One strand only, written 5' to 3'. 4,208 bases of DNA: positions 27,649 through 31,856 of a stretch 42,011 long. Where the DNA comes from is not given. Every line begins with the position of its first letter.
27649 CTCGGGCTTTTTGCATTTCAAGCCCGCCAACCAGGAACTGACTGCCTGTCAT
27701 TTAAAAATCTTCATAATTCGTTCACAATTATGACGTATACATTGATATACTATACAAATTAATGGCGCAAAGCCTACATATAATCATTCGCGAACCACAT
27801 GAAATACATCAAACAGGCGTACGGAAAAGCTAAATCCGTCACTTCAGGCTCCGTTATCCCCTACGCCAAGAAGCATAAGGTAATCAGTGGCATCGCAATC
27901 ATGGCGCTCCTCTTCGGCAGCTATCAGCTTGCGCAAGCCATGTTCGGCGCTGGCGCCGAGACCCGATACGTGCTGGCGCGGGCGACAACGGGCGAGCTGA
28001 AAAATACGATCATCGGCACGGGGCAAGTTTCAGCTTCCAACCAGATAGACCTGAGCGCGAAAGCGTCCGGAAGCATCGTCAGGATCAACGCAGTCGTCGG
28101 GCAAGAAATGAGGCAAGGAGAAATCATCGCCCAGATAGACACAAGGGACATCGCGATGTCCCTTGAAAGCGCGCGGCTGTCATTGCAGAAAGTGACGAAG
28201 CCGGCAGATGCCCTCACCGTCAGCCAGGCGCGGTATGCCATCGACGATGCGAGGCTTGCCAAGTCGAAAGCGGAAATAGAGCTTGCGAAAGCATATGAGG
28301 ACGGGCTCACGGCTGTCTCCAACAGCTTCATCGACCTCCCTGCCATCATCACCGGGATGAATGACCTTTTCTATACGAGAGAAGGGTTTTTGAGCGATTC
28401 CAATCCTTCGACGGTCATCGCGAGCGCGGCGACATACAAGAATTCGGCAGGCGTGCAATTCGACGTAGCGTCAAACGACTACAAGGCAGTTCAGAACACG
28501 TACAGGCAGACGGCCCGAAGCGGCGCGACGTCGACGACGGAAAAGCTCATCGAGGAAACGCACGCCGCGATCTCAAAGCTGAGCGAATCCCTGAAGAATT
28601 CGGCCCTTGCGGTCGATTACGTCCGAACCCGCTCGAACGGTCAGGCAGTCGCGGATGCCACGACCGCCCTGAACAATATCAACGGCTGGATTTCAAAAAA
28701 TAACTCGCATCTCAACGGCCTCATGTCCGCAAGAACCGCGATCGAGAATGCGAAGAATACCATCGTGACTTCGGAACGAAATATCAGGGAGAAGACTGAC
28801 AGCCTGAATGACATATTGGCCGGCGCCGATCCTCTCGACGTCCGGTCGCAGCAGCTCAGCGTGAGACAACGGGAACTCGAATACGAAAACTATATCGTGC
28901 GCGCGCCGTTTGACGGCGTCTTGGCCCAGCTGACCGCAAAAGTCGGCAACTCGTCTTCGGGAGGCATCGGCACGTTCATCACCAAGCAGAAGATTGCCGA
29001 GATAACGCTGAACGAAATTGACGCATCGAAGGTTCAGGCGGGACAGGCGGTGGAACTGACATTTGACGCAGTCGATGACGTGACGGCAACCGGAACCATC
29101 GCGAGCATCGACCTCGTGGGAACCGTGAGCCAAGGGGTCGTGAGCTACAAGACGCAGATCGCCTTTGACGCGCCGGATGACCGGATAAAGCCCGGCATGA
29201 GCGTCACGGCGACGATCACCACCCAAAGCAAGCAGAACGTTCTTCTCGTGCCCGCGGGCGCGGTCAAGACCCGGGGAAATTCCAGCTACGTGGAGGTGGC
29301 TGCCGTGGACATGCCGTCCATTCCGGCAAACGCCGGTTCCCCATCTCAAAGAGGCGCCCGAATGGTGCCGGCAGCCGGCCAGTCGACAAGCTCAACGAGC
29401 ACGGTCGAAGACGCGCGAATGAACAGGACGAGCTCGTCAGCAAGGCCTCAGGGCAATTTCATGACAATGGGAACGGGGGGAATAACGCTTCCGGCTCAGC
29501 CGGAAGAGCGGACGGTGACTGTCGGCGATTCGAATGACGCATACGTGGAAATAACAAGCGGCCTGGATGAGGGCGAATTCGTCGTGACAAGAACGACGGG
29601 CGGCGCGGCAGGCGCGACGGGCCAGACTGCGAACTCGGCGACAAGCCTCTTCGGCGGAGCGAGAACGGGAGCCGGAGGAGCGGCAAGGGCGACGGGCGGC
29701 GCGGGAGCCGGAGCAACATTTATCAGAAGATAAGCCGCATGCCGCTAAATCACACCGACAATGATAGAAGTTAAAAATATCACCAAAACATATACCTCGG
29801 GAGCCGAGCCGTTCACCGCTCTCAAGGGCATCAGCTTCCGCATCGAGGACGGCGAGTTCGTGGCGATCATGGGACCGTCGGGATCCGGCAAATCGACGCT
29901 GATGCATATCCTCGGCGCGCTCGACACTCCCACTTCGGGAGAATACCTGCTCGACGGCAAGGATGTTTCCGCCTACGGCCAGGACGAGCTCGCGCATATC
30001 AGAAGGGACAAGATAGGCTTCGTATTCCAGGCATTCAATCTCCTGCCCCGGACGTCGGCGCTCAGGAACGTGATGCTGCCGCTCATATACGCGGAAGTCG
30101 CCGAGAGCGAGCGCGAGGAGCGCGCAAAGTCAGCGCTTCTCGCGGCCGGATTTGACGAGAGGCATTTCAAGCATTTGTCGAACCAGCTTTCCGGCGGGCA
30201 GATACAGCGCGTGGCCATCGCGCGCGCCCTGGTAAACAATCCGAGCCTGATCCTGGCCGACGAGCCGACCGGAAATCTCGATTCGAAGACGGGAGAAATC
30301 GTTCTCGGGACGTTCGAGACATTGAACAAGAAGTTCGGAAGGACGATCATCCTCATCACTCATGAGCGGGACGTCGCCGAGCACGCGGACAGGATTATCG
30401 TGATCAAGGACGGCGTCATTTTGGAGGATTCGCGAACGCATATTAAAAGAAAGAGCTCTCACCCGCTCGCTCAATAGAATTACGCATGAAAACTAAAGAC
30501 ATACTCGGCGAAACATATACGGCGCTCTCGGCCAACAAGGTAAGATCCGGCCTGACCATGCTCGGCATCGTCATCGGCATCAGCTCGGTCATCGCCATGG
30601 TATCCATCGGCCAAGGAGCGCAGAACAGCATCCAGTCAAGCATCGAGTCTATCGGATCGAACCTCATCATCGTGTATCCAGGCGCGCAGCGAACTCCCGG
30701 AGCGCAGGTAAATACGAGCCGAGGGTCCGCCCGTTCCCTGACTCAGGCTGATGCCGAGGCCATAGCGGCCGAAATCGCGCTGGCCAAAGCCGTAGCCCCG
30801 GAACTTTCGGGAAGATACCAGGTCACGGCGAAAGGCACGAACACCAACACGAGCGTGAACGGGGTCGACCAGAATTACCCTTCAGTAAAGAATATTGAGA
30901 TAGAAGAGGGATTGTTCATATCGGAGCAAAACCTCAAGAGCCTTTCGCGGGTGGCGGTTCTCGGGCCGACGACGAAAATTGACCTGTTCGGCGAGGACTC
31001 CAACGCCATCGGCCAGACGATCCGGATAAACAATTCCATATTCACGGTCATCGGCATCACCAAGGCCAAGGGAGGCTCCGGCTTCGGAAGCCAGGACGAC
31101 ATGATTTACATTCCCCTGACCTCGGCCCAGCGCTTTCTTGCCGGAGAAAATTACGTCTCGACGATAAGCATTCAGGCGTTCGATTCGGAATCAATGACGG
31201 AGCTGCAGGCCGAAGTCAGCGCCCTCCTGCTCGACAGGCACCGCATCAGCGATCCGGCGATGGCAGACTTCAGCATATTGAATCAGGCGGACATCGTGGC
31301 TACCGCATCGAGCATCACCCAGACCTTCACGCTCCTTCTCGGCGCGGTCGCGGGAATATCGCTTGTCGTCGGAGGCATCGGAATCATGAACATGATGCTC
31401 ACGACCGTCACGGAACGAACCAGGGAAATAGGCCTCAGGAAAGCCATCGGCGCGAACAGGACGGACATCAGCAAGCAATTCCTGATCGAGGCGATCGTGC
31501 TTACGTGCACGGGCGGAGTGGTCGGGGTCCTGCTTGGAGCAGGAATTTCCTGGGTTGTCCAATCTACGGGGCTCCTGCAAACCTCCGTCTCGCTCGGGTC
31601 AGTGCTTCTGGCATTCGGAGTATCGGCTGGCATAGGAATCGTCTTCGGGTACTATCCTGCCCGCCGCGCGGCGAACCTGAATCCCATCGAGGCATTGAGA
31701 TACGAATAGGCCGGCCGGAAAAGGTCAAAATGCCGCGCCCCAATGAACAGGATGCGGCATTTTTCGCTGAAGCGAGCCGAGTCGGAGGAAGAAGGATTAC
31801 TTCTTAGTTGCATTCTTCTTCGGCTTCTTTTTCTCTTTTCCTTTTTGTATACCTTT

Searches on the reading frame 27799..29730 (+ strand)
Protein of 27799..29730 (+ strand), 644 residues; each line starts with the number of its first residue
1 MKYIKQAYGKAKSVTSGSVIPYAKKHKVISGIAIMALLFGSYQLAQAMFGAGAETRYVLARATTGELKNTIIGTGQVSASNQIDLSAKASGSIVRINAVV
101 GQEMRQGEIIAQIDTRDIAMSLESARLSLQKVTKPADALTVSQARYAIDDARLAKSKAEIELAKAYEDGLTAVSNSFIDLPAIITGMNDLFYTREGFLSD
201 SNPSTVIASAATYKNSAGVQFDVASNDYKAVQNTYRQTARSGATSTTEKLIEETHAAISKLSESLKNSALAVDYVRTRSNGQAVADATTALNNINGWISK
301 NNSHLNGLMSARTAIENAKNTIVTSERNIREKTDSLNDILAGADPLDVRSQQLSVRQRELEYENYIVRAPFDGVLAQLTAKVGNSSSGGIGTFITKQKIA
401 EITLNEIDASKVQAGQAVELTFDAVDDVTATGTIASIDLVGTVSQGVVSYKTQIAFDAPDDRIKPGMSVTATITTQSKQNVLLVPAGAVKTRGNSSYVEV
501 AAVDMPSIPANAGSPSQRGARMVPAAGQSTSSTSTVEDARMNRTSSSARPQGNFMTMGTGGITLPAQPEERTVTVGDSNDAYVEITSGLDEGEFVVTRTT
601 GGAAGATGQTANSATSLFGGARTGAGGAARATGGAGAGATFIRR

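Call 74: search_protein_families(library=pfam, proteins=[window:27799-29730:+], max_evalue=0.00001)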
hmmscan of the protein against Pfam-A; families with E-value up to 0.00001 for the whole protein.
window:27799-29730:+ (644 aa): 2 families
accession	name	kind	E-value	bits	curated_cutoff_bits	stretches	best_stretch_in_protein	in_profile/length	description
PF16576.10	HlyD_D23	-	5.5e-09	36.1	30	1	347-469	90-214/214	Barrel-sandwich domain of CusB or HlyD membrane-fusion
PF13437.12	HlyD_3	-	3.1e-08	34.7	22.2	1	367-466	2-106/106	HlyD family secretion protein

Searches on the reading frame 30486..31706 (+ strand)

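Call 74: search_protein_families(library=pfam, proteins=[window:30486-31706:+], max_evalue=0.00001)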
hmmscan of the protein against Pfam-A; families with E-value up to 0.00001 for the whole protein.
window:30486-31706:+ (407 aa): 2 families
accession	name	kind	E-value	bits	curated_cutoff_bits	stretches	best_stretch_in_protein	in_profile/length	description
PF12704.14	MacB_PCD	-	7.7e-52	177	27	1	21-246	1-206/207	MacB-like periplasmic core domain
PF02687.27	FtsX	-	2.5e-23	82.8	25.5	1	287-400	2-120/120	FtsX-like permease C-terminal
